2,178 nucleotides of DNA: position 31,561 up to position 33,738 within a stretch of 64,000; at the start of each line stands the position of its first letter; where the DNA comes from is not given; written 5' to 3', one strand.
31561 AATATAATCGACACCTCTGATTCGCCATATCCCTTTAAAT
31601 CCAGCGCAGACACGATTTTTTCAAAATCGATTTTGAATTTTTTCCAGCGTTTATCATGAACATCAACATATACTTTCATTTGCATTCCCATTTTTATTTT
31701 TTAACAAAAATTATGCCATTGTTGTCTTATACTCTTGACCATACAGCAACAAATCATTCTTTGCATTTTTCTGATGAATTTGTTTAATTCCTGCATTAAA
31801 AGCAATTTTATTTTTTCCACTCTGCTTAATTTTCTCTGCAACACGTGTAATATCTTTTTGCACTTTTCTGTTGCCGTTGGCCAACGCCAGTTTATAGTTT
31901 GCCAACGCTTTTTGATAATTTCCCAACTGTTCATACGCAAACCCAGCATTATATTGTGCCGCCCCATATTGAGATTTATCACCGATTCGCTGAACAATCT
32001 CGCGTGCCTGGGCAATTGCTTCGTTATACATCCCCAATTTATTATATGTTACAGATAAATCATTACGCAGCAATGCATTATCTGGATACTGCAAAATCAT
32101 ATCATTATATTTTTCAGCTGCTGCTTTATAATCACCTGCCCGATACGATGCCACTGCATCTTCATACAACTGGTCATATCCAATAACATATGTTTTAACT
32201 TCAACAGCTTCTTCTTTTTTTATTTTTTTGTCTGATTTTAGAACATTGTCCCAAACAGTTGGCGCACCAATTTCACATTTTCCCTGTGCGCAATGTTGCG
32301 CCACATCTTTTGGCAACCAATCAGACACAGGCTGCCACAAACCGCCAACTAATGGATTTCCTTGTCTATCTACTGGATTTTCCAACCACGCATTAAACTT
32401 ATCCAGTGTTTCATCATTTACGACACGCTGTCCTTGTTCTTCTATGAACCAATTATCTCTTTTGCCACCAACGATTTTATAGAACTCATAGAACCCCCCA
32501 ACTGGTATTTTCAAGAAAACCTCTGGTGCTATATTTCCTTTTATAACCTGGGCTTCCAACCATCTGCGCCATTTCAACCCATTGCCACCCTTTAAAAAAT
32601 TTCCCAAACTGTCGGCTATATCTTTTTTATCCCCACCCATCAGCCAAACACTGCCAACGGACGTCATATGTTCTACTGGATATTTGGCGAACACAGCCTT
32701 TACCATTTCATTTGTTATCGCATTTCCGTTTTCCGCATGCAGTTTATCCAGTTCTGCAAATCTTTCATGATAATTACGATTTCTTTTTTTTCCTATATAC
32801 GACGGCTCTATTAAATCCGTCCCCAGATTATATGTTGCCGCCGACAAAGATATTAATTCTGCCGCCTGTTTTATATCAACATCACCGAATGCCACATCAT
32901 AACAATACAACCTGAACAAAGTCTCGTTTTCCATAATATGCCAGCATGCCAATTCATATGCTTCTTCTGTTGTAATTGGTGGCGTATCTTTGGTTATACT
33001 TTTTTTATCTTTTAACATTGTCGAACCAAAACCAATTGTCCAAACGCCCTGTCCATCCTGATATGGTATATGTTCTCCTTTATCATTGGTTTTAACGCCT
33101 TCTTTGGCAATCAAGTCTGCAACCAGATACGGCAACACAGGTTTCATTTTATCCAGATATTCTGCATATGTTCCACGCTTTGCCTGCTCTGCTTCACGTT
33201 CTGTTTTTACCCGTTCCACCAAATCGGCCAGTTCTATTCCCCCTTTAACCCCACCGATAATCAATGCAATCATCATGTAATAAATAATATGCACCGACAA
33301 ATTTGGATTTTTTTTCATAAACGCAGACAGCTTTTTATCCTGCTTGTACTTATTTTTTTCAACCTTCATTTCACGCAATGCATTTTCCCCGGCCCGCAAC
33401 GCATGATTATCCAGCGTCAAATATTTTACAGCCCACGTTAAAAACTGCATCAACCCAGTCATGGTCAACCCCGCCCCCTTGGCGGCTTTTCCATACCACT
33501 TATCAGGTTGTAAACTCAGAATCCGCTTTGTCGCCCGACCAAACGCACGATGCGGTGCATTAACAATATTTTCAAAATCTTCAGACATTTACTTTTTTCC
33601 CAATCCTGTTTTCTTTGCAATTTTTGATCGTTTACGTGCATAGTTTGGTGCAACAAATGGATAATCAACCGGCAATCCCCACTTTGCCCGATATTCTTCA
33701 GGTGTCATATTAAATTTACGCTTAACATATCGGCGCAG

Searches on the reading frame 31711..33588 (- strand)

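Call 3: search_protein_families(library=pfam, proteins=[window:31711-33588:-], max_evalue=1)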
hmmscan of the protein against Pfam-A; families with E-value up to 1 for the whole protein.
window:31711-33588:- (625 aa): 18 families
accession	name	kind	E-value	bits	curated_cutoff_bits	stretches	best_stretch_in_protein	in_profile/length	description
PF00959.24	Phage_lysozyme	-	2.4e-07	31.5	22.3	1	173-289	8-113/125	Phage lysozyme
PF13424.12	TPR_12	-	1.7e-06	28.5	30.1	1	507-570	5-73/77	Tetratricopeptide repeat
PF07719.23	TPR_2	-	6.9e-06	26.2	27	1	544-570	3-29/34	Tetratricopeptide repeat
PF14559.12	TPR_19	-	1.4e-05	25.7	25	1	483-544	3-64/68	Tetratricopeptide repeat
PF13371.12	TPR_9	-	2.8e-05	24.5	35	1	547-579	34-66/73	Tetratricopeptide repeat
PF13428.12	TPR_14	-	9.3e-05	23.2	23.5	0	544-571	3-30/44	Tetratricopeptide repeat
PF13432.12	TPR_16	-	0.00021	22.1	32.7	1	480-533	6-59/65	Tetratricopeptide repeat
PF14863.12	Alkyl_sulf_dimr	-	0.00025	21.9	26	1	457-525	55-123/139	Alkyl sulfatase dimerisation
PF13174.12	TPR_6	-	0.0012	19.8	26.3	0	544-566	2-24/33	Tetratricopeptide repeat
PF00515.34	TPR_1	-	0.0021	18.3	27.8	1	544-569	3-28/34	Tetratricopeptide repeat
PF13431.12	TPR_17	-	0.0046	17.6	24.4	1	494-526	2-34/34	Tetratricopeptide repeat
PF13181.12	TPR_8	-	0.0055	17.2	25.7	1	544-569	3-28/34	Tetratricopeptide repeat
PF14853.12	Fis1_TPR_C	-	0.038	14.6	25.3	1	474-500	4-29/53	Fis1 C-terminal tetratricopeptide repeat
PF24575.1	TPR_Slam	-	0.074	13.9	35.2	1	475-518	51-94/104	Surface lipoprotein assembly modifier, N-terminal TPR repeats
PF25064.1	ARM_TT21_5th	-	0.11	13.2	27.8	1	481-568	11-98/117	TT21 fifth ARM repeats domain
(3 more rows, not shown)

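Call 4: search_protein_families(library=ncbifam, proteins=[window:31711-33588:-], max_evalue=1)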
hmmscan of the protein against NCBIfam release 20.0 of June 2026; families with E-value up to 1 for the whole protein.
window:31711-33588:- (625 aa): 14 families
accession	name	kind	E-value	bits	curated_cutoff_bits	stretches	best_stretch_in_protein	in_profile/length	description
NF058676.1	BaGTA_endo_BgtA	equivalog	2.7e-07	30.4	315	1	175-291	22-131/220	gene transfer agent endolysin BgtA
NF040959.1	MamA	equivalog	6.8e-07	28.9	200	1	471-570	71-167/204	magnetosome protein MamA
NF047507.1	TPR_BatC_Lepto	exception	7.4e-06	25.6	175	1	477-587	30-143/214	TPR repeat-containing protein BatC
TIGR02795.1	tol_pal_ybgF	equivalog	0.00052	20.6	90.1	2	473-565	4-99/119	tol-pal system protein YbgF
TIGR03939.1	PGA_TPR_OMP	equivalog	0.00075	17.8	366.65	1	471-571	19-115/800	poly-beta-1,6 N-acetyl-D-glucosamine export porin PgaA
TIGR03302.1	OM_YfiO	subfamily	0.0038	16.7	81.4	1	471-573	33-121/239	outer membrane protein assembly factor BamD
TIGR04510.1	mod_pep_cyc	subfamily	0.0094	14.5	400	1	460-585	457-579/814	putative peptide modification system cyclase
NF033758.1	gliding_GltE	equivalog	0.014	14.4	225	1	478-534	127-183/411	adventurous gliding motility TPR repeat lipoprotein GltE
NF033920.0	C39_PA2778_fam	equivalog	0.086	12.2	150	1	478-570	163-252/255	PA2778 family cysteine peptidase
NF033762.1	social_mot_Tgl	equivalog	0.12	11.6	225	1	488-570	83-164/252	social motility TPR repeat lipoprotein Tgl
NF040586.1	FxSxx_TPR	equivalog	0.15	10.4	300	1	506-579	515-593/830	FxSxx-COOH system tetratricopeptide repeat protein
NF042912.1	Amuc_1098_fam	equivalog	0.3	9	750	1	450-533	20-101/805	Amuc_1098 family type IV pilus outer membrane protein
TIGR02552.1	LcrH_SycD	equivalog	0.45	10.2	104.8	0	472-589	19-134/136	SycD/LcrH family type III secretion system chaperone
NF002725.1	PRK02603.1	equivalog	0.79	9.7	143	1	518-577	48-107/173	photosystem I assembly protein Ycf3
